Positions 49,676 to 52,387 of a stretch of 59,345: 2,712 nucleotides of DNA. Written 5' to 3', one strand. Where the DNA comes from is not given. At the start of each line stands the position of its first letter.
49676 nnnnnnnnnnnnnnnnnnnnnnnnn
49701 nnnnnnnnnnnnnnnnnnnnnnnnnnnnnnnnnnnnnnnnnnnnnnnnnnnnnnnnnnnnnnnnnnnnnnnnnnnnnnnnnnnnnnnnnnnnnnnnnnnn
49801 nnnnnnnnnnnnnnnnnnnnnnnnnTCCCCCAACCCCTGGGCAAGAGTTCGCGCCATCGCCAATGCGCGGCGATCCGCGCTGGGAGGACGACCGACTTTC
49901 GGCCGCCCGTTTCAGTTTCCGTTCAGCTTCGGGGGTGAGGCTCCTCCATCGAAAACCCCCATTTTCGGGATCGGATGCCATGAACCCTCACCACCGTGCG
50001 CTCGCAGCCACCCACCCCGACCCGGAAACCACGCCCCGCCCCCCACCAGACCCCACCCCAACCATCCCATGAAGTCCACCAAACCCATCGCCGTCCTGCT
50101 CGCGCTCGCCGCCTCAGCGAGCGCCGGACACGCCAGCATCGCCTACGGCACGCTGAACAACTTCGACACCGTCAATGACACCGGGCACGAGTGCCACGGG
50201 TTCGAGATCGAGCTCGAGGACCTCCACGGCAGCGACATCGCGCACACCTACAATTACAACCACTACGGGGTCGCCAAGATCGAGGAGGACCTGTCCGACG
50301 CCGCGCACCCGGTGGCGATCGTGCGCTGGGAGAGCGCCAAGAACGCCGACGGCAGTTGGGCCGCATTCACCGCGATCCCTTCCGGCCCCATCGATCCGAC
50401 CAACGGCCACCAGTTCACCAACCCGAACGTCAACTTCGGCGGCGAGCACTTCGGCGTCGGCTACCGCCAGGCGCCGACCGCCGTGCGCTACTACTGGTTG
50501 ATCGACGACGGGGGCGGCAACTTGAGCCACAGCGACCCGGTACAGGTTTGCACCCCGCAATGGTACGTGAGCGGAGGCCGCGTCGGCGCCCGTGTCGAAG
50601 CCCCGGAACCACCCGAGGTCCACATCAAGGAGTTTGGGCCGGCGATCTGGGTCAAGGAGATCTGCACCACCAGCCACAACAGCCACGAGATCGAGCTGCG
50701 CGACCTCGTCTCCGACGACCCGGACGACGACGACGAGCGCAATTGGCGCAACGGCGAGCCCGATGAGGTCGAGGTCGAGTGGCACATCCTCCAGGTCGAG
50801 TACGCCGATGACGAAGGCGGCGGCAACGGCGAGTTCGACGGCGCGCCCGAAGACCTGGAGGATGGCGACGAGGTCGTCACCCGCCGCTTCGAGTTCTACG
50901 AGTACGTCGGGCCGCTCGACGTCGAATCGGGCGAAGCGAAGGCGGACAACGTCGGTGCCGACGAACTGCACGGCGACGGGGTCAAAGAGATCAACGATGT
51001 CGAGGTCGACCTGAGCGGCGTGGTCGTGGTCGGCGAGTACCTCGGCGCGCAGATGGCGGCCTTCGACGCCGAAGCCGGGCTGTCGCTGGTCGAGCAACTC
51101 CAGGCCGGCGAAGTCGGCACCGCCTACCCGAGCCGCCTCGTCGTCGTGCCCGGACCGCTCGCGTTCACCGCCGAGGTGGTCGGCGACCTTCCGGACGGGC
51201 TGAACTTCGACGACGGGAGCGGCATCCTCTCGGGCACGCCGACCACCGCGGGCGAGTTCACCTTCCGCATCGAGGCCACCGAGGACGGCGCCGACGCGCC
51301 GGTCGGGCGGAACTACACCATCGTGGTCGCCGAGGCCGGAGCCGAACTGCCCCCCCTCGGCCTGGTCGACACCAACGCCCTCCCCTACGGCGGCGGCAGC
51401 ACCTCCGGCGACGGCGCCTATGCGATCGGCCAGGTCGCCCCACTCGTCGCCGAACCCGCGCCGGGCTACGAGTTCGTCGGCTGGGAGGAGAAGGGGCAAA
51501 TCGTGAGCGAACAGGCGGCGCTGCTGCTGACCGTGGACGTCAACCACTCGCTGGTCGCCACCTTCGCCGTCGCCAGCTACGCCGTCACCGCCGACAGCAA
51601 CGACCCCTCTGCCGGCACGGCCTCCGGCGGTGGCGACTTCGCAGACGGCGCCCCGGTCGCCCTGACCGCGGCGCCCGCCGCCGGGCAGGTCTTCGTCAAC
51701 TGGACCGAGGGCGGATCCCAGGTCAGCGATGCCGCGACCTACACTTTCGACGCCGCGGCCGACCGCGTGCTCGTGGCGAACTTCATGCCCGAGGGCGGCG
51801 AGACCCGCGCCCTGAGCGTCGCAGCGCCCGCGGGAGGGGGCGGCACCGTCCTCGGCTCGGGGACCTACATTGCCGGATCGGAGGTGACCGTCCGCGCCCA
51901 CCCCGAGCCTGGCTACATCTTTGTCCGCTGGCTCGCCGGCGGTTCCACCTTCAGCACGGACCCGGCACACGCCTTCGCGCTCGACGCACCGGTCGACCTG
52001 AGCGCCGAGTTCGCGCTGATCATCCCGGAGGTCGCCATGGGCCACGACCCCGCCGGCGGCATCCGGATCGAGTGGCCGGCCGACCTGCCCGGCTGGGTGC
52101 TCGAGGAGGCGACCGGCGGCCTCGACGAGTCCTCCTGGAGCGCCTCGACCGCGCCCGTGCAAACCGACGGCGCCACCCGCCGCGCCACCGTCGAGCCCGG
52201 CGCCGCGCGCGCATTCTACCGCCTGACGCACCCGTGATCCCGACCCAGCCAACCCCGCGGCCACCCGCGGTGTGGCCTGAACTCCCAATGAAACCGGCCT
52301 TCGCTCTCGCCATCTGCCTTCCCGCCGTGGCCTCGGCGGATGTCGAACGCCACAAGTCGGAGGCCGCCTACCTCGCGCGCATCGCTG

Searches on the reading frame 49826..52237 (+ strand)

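Call 22: search_protein_families(library=pfam, proteins=[window:49826-52237:+], max_evalue=0.001)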
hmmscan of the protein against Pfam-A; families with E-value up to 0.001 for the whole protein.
window:49826-52237:+ (803 aa): 2 families
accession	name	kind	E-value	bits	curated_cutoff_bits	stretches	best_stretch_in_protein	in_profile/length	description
PF18998.6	Flg_new_2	-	2.5e-35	120.7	23.6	3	664-731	2-71/73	Divergent InlB B-repeat domain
PF05345.18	He_PIG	-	1.2e-08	35.7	24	1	428-501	13-95/96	Putative Ig domain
